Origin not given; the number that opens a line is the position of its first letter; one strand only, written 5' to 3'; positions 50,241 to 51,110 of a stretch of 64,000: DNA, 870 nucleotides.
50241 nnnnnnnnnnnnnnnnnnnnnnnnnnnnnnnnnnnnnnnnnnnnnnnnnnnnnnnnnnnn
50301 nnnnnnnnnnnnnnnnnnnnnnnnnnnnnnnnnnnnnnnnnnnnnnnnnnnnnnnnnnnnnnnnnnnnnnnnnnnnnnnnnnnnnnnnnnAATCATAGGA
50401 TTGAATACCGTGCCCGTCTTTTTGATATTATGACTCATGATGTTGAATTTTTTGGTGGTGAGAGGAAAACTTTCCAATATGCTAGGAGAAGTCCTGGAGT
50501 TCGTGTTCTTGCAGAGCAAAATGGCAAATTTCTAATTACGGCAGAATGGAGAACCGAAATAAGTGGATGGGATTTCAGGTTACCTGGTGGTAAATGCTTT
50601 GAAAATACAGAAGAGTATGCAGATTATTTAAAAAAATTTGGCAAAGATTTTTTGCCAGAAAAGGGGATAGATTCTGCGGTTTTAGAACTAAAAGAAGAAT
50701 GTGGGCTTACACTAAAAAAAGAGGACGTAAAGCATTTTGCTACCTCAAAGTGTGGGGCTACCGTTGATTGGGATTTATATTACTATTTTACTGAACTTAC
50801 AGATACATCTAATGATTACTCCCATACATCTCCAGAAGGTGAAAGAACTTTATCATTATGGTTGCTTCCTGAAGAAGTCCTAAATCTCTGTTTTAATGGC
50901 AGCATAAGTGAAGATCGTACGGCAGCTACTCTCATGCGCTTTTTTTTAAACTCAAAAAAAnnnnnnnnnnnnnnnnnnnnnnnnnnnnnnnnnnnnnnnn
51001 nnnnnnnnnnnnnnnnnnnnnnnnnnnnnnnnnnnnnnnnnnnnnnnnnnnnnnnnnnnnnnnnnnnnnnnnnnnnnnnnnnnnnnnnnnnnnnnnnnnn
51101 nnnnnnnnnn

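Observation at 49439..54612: Orphan SelD operon with a kinase-Nudix fusion, SufS/SufU and a DHH phosphoesterase: candidate new selenium-utilisation pathway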

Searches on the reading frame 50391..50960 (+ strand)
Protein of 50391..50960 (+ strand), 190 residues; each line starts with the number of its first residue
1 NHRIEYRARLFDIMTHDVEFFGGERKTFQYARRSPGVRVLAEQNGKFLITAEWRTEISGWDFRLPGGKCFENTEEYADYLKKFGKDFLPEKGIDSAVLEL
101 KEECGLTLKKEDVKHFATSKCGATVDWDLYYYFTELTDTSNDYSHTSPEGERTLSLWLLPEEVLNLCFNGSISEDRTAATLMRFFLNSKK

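Call 45: find_related_loci(query=A3, collection=metagenome_contigs, flank=8000)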
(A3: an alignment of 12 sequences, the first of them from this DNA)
Query A3 (190 aa) in metagenome_contigs; peptide patterns used: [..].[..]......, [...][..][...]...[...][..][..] (x = any residue, [..] = any of these).
390 stretches matched a pattern; 276 encode a relative of the query (tblastn E <= 1e-3); the best 80 are kept; 80 distinct loci.
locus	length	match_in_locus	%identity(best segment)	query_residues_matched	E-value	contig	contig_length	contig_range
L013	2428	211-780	47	1-189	2e-54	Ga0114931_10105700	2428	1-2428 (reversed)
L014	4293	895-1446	42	1-186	4e-48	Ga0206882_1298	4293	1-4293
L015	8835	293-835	43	4-189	4e-42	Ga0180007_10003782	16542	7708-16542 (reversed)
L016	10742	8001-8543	43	4-189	2e-40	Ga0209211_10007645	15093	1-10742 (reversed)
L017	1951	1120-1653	39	1-185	9e-40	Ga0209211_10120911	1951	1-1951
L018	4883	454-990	39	5-185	6e-39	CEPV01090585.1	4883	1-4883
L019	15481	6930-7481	42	1-189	4e-39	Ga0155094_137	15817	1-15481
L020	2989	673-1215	40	4-189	1e-38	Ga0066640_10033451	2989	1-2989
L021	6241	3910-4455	38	5-186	3e-38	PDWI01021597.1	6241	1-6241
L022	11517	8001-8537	40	1-184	1e-35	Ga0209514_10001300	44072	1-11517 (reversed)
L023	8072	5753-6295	40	6-186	1e-37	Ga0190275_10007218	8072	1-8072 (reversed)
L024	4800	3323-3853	40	1-185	2e-37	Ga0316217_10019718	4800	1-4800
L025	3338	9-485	43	27-189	6e-37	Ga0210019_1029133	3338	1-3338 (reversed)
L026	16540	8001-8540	36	3-188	7e-37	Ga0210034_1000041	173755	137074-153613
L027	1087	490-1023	37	1-185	2e-38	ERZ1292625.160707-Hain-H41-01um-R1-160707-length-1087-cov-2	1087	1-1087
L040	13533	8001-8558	38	5-189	3e-34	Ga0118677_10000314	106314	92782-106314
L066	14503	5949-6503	36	6-190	1e-31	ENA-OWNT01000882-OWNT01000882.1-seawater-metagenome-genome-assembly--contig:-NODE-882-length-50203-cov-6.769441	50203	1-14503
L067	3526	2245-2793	38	3-189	8e-32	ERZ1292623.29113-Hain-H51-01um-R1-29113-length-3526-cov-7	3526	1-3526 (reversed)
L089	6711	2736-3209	38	26-185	5e-29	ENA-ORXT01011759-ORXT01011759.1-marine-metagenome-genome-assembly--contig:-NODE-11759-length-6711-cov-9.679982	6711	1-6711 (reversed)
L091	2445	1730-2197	39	26-185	9e-29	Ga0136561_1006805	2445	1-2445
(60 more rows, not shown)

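Call 55: search_protein_families(library=ncbifam, proteins=[L066:3972-5006:+, L040:8570-9610:+, L067:57-1079:+, L089:1204-1779:+, L089:1776-2624:+, L089:3221-3634:+, L091:1057-1596:+, window:50391-50960:+, L089:2631-3224:+], max_evalue=0.001)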
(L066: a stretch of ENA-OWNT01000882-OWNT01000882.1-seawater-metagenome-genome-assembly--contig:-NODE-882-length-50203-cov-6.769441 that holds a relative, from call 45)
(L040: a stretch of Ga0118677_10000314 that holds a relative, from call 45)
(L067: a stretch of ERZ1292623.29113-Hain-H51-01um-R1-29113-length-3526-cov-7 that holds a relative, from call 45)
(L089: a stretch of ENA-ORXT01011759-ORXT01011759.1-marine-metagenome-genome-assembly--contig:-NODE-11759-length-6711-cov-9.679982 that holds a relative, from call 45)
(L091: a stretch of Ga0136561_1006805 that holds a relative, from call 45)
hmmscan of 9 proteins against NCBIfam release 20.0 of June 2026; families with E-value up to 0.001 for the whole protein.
L066:3972-5006:+ (344 aa): 18 families
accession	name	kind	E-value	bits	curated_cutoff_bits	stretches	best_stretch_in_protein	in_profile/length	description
TIGR00476.1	selD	equivalog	4.6e-105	351.3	125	1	6-310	1-308/311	selenide, water dikinase SelD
NF002098.0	PRK00943.1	equivalog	1.1e-90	304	299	1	2-341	3-342/347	selenide, water dikinase SelD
NF010705.0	PRK14105.1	equivalog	1.2e-41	142.7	291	1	1-261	2-277/345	selenide, water dikinase SelD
TIGR04369.1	fusion_not_SelD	hypoth_equivalog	3.8e-37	127.8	700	1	8-319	350-692/701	oxidoreductase/SelD-related fusion protein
TIGR01379.1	thiL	equivalog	1.4e-30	106.4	184.15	1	36-263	13-247/320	thiamine-phosphate kinase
TIGR03267.1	methan_mark_2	hypoth_equivalog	7.5e-19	67.9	365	1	24-256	23-250/323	methanogenesis marker 2 protein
TIGR04049.1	AIR_rel_sll0787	hypoth_equivalog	1e-15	57.7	321.3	1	44-254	40-243/318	sll0787 family AIR synthase-like protein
TIGR02124.1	hypE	equivalog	3e-15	56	251.6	1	43-257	29-248/332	hydrogenase expression/formation protein HypE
NF004351.0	PRK05731.1-4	equivalog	5.2e-15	55.4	324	1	28-256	19-251/321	thiamine-phosphate kinase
NF004353.0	PRK05731.2-2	equivalog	2.6e-13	49.8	301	1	39-263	11-236/311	thiamine-phosphate kinase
NF004354.0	PRK05731.2-3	equivalog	2.5e-11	43.5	204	1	77-247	48-213/273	thiamine-phosphate kinase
NF004350.0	PRK05731.1-1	equivalog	3.3e-10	39.4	441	1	42-262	23-249/325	thiamine-phosphate kinase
TIGR01736.1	FGAM_synth_II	equivalog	2e-09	36.3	525.75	1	46-255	417-644/718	phosphoribosylformylglycinamidine synthase subunit PurL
TIGR04050.1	MSMEG_0567_Cter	hypoth_equivalog_domain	1e-08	35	312.2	1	65-255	48-229/296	MSMEG_0567/sll0787 family protein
TIGR00878.1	purM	equivalog_domain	1.7e-08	34.1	236.35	1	83-178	82-182/332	phosphoribosylformylglycinamidine cyclo-ligase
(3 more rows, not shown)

L040:8570-9610:+ (346 aa): 13 families
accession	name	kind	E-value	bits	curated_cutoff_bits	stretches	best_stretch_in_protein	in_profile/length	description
NF002098.0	PRK00943.1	equivalog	5.1e-152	505.8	299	1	3-340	4-341/347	selenide, water dikinase SelD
TIGR00476.1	selD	equivalog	8.8e-124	412.7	125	1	7-312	2-310/311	selenide, water dikinase SelD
NF010705.0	PRK14105.1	equivalog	1.3e-45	155.8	291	1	3-327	4-320/345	selenide, water dikinase SelD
TIGR04369.1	fusion_not_SelD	hypoth_equivalog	1.4e-27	96.1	700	1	11-318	353-691/701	oxidoreductase/SelD-related fusion protein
TIGR01379.1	thiL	equivalog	4.6e-20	71.8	184.15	1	49-262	25-244/320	thiamine-phosphate kinase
TIGR04049.1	AIR_rel_sll0787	hypoth_equivalog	3.4e-16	59.2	321.3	1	48-261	43-248/318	sll0787 family AIR synthase-like protein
NF004351.0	PRK05731.1-4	equivalog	1e-13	51.1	324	1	76-250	71-243/321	thiamine-phosphate kinase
TIGR03267.1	methan_mark_2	hypoth_equivalog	2e-13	50.1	365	1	45-256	41-248/323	methanogenesis marker 2 protein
NF004353.0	PRK05731.2-2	equivalog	2.8e-10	39.8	301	1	47-262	18-233/311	thiamine-phosphate kinase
TIGR02124.1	hypE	equivalog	2.1e-08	33.5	251.6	1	44-257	29-246/332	hydrogenase expression/formation protein HypE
NF004354.0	PRK05731.2-3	equivalog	1.1e-05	25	204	1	83-208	53-178/273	thiamine-phosphate kinase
TIGR04050.1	MSMEG_0567_Cter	hypoth_equivalog_domain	1.6e-05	24.5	312.2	1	59-257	41-229/296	MSMEG_0567/sll0787 family protein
NF004350.0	PRK05731.1-1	equivalog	0.00071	18.6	441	0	69-259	55-244/325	thiamine-phosphate kinase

L067:57-1079:+ (340 aa): 11 families
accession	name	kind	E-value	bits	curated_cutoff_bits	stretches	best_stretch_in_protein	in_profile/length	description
TIGR00476.1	selD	equivalog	3.1e-65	220.4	125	1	10-307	4-309/311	selenide, water dikinase SelD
NF002098.0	PRK00943.1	equivalog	5.1e-50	170.3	299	1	6-309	6-314/347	selenide, water dikinase SelD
TIGR04369.1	fusion_not_SelD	hypoth_equivalog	1.6e-34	119.1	700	1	14-322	355-699/701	oxidoreductase/SelD-related fusion protein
NF010705.0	PRK14105.1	equivalog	2.7e-23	82.4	291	1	5-264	5-284/345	selenide, water dikinase SelD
TIGR01379.1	thiL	equivalog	5.9e-16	58.3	184.15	1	72-260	56-247/320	thiamine-phosphate kinase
TIGR04049.1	AIR_rel_sll0787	hypoth_equivalog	2.5e-10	39.9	321.3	1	71-256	70-248/318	sll0787 family AIR synthase-like protein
NF004351.0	PRK05731.1-4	equivalog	5.6e-08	32.3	324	1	72-261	70-259/321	thiamine-phosphate kinase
TIGR02124.1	hypE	equivalog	6.3e-07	28.7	251.6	1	66-261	55-255/332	hydrogenase expression/formation protein HypE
TIGR04050.1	MSMEG_0567_Cter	hypoth_equivalog_domain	1e-06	28.5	312.2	1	69-253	56-230/296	MSMEG_0567/sll0787 family protein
NF004353.0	PRK05731.2-2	equivalog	1.5e-05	24.3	301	1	72-261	50-237/311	thiamine-phosphate kinase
NF004354.0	PRK05731.2-3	equivalog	7e-05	22.3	204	1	78-175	51-148/273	thiamine-phosphate kinase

L089:1204-1779:+ (191 aa): 12 families
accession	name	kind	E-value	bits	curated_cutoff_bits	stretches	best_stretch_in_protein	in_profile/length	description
NF002243.0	PRK01153.1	subfamily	3.9e-15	55.9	127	1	8-188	3-168/175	nicotinamide-nucleotide adenylyltransferase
TIGR01527.1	arch_NMN_Atrans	equivalog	3.9e-12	46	181.2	1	8-186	2-165/167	nicotinamide-nucleotide adenylyltransferase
TIGR00125.1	cyt_tran_rel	domain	1.5e-07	31.5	27.7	1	7-71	1-53/65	adenylyltransferase/cytidyltransferase family protein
TIGR00482.1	TIGR00482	equivalog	4e-07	30.3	112.45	1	143-175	157-189/194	nicotinate (nicotinamide) nucleotide adenylyltransferase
NF000840.1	PRK00071.1-3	equivalog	6.6e-07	29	150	0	142-179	160-197/201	nicotinate-nucleotide adenylyltransferase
NF000841.0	PRK00071.1-4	equivalog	8.7e-07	28.9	197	0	142-178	154-190/194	nicotinate-nucleotide adenylyltransferase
NF000839.0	PRK00071.1-1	equivalog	2.2e-06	27.7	187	0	142-179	177-214/219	nicotinate-nucleotide adenylyltransferase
NF003789.0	PRK05379.2-1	equivalog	2.8e-06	26.6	355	1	6-97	8-86/312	bifunctional nicotinamide mononucleotide adenylyltransferase/ADP-ribose pyrophosphatase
NF005988.0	PRK08099.1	equivalog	1.3e-05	24.6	201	1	2-58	61-117/411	multifunctional transcriptional regulator/nicotinamide-nucleotide adenylyltransferase/ribosylnicotinamide kinase NadR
TIGR01510.1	coaD_prev_kdtB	equivalog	7.3e-05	22.8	103.3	0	8-43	2-36/155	pantetheine-phosphate adenylyltransferase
TIGR02199.1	rfaE_dom_II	equivalog_domain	8.6e-05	22.4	181.5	1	2-47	8-52/144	D-glycero-beta-D-manno-heptose 1-phosphate adenylyltransferase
TIGR01526.1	nadR_NMN_Atrans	equivalog_domain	0.0003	20.1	341.15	1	5-55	1-38/325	nicotinamide-nucleotide adenylyltransferase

L089:1776-2624:+ (282 aa): 0 families

L089:3221-3634:+ (137 aa): 18 families
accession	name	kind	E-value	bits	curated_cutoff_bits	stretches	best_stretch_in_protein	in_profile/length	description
NF007834.0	PRK10546.1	equivalog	8.8e-11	41.8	156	1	7-115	6-114/135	pyrimidine (deoxy)nucleoside triphosphate diphosphatase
NF006961.0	PRK09438.1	equivalog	7e-10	38.6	103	1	11-128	15-146/151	dihydroneopterin triphosphate diphosphatase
NF006530.0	PRK08999.1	equivalog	1.8e-09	37.1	245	1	10-114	11-116/315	Nudix family hydrolase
TIGR02705.1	nudix_YtkD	equivalog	6.1e-08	32.4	154.4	1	6-105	25-124/156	RNA deprotection pyrophosphohydrolase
TIGR00586.1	mutt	equivalog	8e-08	32.4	97.9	1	11-124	12-127/129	8-oxo-dGTP diphosphatase MutT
NF041652.1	Nud_hyd_Dein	equivalog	4.9e-07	30.1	200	1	21-112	38-129/152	Nudix hydrolase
NF008044.0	PRK10776.1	equivalog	5.2e-07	29.6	148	1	25-122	30-124/130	8-oxo-dGTP diphosphatase MutT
NF012016.0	PRK15472.1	equivalog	7.1e-07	29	95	1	28-116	33-128/141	nucleoside triphosphatase NudI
NF003785.0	PRK05379.1-1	equivalog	1.1e-06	28.1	418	1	7-60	205-262/347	bifunctional nicotinamide-nucleotide adenylyltransferase/Nudix hydroxylase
NF001938.0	PRK00714.1-5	equivalog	4.5e-06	26.1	116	1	21-66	40-86/172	RNA pyrophosphohydrolase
NF001936.0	PRK00714.1-3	equivalog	6.8e-06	26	118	1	16-131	23-140/155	RNA pyrophosphohydrolase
NF052459.1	OxoGTPPhMutT1Mycb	equivalog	2.7e-05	23.4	475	1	20-133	23-131/292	8-oxo-(d)GTP phosphatase MutT1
NF001299.0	PRK00241.1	equivalog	0.0002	20.9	158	1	26-71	159-206/263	NAD(+) diphosphatase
NF001934.0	PRK00714.1-1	equivalog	0.00045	19.7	241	1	18-67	22-75/176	RNA pyrophosphohydrolase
NF003786.0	PRK05379.1-2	equivalog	0.00047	19.5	397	1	7-73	220-290/354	bifunctional nicotinamide-nucleotide adenylyltransferase/Nudix hydroxylase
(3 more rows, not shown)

L091:1057-1596:+ (179 aa): 3 families
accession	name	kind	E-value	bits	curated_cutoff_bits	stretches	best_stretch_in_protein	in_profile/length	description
NF002317.0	PRK01250.1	equivalog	5.5e-50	169.6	200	1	5-173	4-173/176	inorganic diphosphatase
NF002578.0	PRK02230.1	equivalog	3.1e-41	140.8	246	1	16-175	5-162/185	inorganic pyrophosphatase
NF001886.0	PRK00642.1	equivalog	5.1e-37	127.5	247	2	66-178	93-206/208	inorganic pyrophosphatase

seq(190 aa): 0 families

L089:2631-3224:+ (197 aa): 1 family
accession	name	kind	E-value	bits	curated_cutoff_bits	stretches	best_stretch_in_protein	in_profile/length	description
TIGR00052.1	TIGR00052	subfamily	0.00058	19.5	79.55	1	101-189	96-183/188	nudix-type nucleoside diphosphatase, YffH/AdpP family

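Call 69: search_protein_families(library=ncbifam, proteins=[L023:3638-5032:+, L023:6094-7158:+], max_evalue=0.001)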
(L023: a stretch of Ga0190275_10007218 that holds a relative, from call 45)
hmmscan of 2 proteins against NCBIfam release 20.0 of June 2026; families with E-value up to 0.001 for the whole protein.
L023:3638-5032:+ (464 aa): 0 families

L023:6094-7158:+ (354 aa): 0 families

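Call 85: search_protein_families(library=pfam, proteins=[L040:9792-10763:-, L040:10773-11813:-, L040:11810-13402:-, L040:6771-7238:+, L040:4910-5842:-, L021:883-2205:-, L021:2505-2939:+, L066:846-2573:-, L066:7301-9478:-, L089:3704-4399:+], max_evalue=0.0001)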
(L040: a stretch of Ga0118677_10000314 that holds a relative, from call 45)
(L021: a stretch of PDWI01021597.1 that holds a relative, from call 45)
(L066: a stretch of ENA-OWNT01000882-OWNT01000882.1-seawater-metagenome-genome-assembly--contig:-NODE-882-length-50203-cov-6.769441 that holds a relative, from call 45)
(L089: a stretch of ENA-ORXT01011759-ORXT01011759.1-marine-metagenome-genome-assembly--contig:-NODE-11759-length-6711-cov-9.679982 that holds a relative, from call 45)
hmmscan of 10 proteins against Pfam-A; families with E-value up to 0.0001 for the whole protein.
L040:9792-10763:- (323 aa): 1 family
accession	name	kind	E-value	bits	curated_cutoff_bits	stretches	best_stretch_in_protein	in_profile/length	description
PF00291.31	PALP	-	1.7e-85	287.4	35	1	10-302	4-295/295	Pyridoxal-phosphate dependent enzyme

L040:10773-11813:- (346 aa): 0 families

L040:11810-13402:- (530 aa): 5 families
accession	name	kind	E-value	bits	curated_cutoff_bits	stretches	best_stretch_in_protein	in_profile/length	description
PF00158.32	Sigma54_activat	-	7.8e-39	133.5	20.2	1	188-355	7-167/168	Sigma-54 interaction domain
PF14532.12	Sigma54_activ_2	-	1.7e-11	44.9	25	1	189-360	7-138/138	Sigma-54 interaction domain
PF25601.1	AAA_lid_14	-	7.7e-08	32.5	27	1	362-419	2-59/87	AAA+ ATPase lid domain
PF07728.20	AAA_5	-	1.3e-05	25.6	22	0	206-349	2-138/139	AAA domain (dynein-related subfamily)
PF07724.20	AAA_2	-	7.5e-05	23.3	27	0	203-339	3-132/166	AAA domain (Cdc48 subfamily)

L040:6771-7238:+ (155 aa): 1 family
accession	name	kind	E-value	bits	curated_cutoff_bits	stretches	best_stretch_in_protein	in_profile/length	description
PF02657.20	SufE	-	6.8e-11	42.5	27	1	33-150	2-119/121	Fe-S metabolism associated domain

L040:4910-5842:- (310 aa): 4 families
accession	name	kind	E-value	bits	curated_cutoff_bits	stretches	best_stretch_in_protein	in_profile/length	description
PF13793.12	Pribosyltran_N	-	9.7e-46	154.9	25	1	6-120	2-117/117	N-terminal domain of ribose phosphate pyrophosphokinase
PF14572.12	Pribosyl_synth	-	2.5e-26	93.2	27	1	197-309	69-184/184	Phosphoribosyl synthetase-associated domain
PF00156.33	Pribosyltran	-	3e-15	56.3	26.3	1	160-248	28-124/158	Phosphoribosyl transferase domain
PF14681.12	UPRTase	-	9.6e-05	22.4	27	0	199-261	108-170/206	Uracil phosphoribosyltransferase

L021:883-2205:- (440 aa): 0 families

L021:2505-2939:+ (144 aa): 0 families

L066:846-2573:- (575 aa): 3 families
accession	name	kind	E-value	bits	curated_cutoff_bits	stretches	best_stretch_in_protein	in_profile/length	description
PF07837.17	FTCD_N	-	2.8e-72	242.6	27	1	21-196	1-176/176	Formiminotransferase domain, N-terminal subdomain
PF04961.17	FTCD_C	-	1.1e-65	221.3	24.5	1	373-552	1-180/182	Formiminotransferase-cyclodeaminase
PF02971.19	FTCD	-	1.2e-61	207.3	24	1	198-359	1-145/145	Formiminotransferase domain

L066:7301-9478:- (725 aa): 3 families
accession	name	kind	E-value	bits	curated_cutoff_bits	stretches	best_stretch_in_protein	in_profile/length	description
PF00676.26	E1_dh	-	4.8e-40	137.8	22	1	58-361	7-299/300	Dehydrogenase E1 component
PF02779.29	Transket_pyr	-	1.7e-27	96.6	27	1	391-563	5-172/174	Transketolase, pyrimidine binding domain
PF02780.25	Transketolase_C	-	1.2e-20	74.1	25.9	1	603-715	9-124/124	Transketolase, C-terminal domain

L089:3704-4399:+ (231 aa): 0 families
